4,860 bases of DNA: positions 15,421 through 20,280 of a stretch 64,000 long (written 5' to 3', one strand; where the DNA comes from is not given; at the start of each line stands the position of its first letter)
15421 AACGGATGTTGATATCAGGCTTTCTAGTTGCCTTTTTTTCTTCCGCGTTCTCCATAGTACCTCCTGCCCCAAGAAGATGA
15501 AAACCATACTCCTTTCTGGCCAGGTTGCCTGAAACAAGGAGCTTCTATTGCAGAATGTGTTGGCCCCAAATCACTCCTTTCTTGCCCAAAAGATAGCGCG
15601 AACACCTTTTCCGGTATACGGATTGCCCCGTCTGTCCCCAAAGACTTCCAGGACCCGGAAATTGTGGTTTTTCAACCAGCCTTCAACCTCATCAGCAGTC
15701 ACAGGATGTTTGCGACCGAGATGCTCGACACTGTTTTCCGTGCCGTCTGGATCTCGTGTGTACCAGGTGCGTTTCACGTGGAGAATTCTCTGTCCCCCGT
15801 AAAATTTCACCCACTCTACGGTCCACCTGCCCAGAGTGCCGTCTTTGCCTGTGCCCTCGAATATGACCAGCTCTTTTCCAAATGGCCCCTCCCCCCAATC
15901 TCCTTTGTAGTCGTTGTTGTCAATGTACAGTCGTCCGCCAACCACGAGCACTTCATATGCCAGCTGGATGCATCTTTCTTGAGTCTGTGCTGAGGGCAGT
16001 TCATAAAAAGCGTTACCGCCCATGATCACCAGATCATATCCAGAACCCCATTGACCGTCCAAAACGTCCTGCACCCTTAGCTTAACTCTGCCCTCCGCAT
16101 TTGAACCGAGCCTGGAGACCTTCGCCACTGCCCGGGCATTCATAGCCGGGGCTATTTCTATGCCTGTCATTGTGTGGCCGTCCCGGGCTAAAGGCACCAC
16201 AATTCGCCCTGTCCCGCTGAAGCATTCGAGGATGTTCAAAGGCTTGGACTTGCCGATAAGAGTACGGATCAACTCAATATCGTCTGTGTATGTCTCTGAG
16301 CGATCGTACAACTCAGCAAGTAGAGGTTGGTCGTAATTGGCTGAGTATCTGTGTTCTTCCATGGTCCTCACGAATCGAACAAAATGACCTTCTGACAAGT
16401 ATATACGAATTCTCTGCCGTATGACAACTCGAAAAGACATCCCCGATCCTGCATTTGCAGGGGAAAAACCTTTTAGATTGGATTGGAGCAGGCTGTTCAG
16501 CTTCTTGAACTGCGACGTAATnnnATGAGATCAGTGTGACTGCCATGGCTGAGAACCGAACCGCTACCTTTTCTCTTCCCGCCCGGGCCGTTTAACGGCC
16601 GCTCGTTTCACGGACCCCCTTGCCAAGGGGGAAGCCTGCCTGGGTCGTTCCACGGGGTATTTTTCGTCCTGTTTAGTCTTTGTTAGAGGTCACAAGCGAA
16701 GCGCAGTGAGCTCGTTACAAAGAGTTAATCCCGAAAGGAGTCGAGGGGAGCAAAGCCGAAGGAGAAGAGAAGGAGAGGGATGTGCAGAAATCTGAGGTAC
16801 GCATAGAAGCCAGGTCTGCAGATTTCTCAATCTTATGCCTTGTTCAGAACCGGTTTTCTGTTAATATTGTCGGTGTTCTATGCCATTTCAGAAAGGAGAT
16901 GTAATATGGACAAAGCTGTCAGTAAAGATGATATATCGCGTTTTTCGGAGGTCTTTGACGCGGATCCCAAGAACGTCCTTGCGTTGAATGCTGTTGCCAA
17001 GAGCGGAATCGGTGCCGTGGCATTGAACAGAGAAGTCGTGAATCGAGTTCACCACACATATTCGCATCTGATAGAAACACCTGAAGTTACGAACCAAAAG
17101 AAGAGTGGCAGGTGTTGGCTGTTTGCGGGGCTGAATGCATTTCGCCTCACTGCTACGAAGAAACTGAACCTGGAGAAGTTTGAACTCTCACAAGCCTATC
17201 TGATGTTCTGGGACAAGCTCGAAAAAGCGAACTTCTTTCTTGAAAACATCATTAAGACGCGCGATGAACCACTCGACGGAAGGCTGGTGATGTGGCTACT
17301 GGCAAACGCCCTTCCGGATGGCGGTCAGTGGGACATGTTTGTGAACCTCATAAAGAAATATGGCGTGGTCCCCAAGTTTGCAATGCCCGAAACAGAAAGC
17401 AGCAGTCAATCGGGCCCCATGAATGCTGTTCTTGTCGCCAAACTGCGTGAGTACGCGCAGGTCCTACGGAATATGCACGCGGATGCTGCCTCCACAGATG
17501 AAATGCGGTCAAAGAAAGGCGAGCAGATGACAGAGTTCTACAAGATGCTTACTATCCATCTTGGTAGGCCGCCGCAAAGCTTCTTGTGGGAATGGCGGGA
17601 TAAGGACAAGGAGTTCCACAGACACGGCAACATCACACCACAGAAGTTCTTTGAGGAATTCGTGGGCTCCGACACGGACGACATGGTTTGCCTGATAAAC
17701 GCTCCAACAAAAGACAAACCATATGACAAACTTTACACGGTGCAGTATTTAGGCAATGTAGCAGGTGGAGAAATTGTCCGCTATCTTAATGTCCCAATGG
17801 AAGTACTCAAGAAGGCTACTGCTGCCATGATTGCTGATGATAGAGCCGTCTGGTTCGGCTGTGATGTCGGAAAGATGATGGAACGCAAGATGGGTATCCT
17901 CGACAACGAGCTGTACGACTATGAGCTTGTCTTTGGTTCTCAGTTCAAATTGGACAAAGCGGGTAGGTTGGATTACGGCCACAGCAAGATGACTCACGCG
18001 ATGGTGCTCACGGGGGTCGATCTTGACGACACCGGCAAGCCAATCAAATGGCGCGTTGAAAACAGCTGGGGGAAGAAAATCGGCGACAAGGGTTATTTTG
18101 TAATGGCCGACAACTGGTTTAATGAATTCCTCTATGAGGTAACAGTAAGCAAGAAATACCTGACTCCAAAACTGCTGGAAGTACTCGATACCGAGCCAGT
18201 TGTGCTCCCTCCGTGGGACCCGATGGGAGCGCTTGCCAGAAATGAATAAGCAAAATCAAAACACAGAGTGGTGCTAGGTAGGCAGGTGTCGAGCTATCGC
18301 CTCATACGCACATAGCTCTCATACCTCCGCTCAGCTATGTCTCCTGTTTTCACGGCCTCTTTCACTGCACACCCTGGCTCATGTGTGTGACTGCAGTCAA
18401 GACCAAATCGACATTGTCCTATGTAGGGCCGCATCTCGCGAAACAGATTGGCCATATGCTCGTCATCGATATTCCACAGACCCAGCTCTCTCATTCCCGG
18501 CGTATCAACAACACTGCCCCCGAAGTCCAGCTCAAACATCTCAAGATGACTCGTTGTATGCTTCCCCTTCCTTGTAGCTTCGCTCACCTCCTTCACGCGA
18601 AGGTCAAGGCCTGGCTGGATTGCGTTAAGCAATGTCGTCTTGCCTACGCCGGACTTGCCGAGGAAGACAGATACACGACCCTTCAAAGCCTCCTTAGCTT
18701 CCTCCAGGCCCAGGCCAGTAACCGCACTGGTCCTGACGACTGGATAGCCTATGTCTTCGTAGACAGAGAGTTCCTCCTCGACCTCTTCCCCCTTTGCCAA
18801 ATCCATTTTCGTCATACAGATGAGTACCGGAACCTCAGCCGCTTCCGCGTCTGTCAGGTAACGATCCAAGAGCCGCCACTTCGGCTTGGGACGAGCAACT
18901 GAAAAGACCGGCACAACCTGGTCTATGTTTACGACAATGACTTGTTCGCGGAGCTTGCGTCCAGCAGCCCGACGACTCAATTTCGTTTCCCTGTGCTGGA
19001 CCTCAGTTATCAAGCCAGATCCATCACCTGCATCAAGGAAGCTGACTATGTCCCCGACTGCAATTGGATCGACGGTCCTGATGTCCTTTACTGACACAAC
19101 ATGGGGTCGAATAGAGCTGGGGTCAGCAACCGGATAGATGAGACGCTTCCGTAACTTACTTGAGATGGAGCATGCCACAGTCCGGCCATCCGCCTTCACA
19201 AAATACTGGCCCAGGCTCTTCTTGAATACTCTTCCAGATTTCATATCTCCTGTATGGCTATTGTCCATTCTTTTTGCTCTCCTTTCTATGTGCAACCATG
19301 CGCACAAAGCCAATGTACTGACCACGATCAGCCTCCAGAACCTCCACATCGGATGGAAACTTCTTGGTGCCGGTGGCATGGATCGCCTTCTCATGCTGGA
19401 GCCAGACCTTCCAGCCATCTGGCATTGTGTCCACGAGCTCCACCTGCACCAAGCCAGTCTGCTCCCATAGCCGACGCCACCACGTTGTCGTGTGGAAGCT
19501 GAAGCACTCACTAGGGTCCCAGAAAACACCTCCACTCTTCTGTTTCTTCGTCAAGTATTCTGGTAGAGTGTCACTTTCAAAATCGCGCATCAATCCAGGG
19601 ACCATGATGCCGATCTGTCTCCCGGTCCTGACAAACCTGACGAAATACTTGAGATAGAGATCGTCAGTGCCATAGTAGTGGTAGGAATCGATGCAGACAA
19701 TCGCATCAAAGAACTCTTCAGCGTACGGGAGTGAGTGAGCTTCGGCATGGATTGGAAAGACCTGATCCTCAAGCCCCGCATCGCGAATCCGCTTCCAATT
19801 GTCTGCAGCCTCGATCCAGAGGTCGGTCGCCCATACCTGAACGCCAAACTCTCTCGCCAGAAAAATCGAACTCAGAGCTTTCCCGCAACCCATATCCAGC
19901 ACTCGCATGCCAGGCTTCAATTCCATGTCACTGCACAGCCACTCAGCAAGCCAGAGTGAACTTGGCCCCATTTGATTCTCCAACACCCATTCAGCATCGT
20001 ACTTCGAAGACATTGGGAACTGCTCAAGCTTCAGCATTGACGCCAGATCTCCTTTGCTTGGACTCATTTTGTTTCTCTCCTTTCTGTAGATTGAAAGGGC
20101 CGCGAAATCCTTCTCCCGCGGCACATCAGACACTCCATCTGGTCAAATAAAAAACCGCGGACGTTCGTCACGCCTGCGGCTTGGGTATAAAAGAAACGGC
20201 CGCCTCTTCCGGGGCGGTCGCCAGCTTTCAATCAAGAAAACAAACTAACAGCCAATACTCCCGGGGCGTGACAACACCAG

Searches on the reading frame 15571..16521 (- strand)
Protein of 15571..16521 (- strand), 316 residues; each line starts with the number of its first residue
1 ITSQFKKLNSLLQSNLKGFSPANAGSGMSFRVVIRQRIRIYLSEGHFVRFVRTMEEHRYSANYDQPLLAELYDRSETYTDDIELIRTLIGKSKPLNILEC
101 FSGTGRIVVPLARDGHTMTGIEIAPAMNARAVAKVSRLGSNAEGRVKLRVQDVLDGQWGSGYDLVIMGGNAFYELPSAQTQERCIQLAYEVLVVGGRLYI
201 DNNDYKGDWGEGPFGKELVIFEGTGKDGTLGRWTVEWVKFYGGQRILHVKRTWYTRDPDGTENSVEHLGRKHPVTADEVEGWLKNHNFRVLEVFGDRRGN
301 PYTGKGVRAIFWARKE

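Call 9: search_protein_families(library=pfam, proteins=[window:15571-16521:-])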
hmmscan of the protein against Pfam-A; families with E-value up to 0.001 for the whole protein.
window:15571-16521:- (316 aa): 4 families
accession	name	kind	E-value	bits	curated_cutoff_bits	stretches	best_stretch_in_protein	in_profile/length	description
PF13649.12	Methyltransf_25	-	2.8e-08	34.8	27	1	97-196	1-97/97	Methyltransferase domain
PF08242.18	Methyltransf_12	-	5.3e-07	30.7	30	1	102-198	5-98/98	Methyltransferase domain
PF13847.12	Methyltransf_31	-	1.9e-06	28.1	27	1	93-204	3-113/145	Methyltransferase domain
PF08241.18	Methyltransf_11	-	3.5e-05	24.8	21.2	1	102-200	5-95/95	Methyltransferase domain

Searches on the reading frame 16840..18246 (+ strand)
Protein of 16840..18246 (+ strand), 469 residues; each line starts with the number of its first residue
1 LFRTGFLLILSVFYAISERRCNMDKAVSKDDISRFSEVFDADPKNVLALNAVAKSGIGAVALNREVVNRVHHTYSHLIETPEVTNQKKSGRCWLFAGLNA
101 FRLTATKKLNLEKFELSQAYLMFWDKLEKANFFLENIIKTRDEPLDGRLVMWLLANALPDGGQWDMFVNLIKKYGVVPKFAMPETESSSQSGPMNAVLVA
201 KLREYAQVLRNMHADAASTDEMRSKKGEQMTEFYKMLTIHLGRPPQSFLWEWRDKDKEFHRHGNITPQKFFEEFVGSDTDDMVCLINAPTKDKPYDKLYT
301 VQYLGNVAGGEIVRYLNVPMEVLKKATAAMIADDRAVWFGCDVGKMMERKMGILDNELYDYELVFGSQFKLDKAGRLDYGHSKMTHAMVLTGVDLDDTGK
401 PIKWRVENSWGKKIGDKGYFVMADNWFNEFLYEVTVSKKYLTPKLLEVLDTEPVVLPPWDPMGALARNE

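Call 9: search_protein_families(library=pfam, proteins=[window:16840-18246:+])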
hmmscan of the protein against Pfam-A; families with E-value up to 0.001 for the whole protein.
window:16840-18246:+ (469 aa): 2 families
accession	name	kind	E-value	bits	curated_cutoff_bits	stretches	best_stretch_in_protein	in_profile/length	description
PF03051.21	Peptidase_C1_2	-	5.6e-189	628.9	22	1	27-463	2-438/438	Peptidase C1-like family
PF00112.29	Peptidase_C1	-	5.1e-08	33.7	20.7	1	380-427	162-207/220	Papain family cysteine protease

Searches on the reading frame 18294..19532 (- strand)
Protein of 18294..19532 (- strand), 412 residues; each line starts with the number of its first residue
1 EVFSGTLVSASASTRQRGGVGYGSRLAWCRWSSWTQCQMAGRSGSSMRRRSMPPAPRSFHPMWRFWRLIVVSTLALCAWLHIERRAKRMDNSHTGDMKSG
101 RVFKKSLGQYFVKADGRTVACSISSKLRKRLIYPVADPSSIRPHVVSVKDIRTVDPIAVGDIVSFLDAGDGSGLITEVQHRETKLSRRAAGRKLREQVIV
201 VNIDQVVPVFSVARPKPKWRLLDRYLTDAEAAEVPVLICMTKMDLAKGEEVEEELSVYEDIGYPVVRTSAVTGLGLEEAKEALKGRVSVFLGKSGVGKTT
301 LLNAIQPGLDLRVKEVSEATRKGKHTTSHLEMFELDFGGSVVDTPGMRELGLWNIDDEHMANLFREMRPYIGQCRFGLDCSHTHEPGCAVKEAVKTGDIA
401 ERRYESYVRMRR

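Call 9: search_protein_families(library=pfam, proteins=[window:18294-19532:-])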
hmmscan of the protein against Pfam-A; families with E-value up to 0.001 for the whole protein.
window:18294-19532:- (412 aa): 4 families
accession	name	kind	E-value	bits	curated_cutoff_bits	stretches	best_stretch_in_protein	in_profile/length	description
PF03193.22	RsgA_GTPase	-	2.6e-56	190.6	30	1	179-353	2-174/174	RsgA GTPase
PF02421.24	FeoB_N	-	2.3e-06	27.6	27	0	231-282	103-155/156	Ferrous iron transport protein B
PF01926.29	MMR_HSR1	-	6.3e-06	26.7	21.9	1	289-355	3-57/113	50S ribosome-binding GTPase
PF16745.11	RsgA_N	-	0.00057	20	27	0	100-135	2-37/54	RsgA N-terminal domain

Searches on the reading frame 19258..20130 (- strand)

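Call 61: search_protein_families(library=pfam, proteins=[window:19258-20130:-])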
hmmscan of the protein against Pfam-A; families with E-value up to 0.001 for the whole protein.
window:19258-20130:- (290 aa): 5 families
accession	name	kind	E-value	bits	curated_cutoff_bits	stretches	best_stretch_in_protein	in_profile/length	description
PF13649.12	Methyltransf_25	-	4.2e-11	43.8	27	1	77-169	1-95/97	Methyltransferase domain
PF08241.18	Methyltransf_11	-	1.5e-09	38.8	21.2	1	78-170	1-90/95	Methyltransferase domain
PF02353.26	CMAS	-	4.4e-08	33.2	27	1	65-177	54-163/273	Mycolic acid cyclopropane synthetase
PF13489.12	Methyltransf_23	-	2.8e-07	30.8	27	1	71-231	20-163/164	Methyltransferase domain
PF13847.12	Methyltransf_31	-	1e-05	25.7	27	1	72-180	2-114/145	Methyltransferase domain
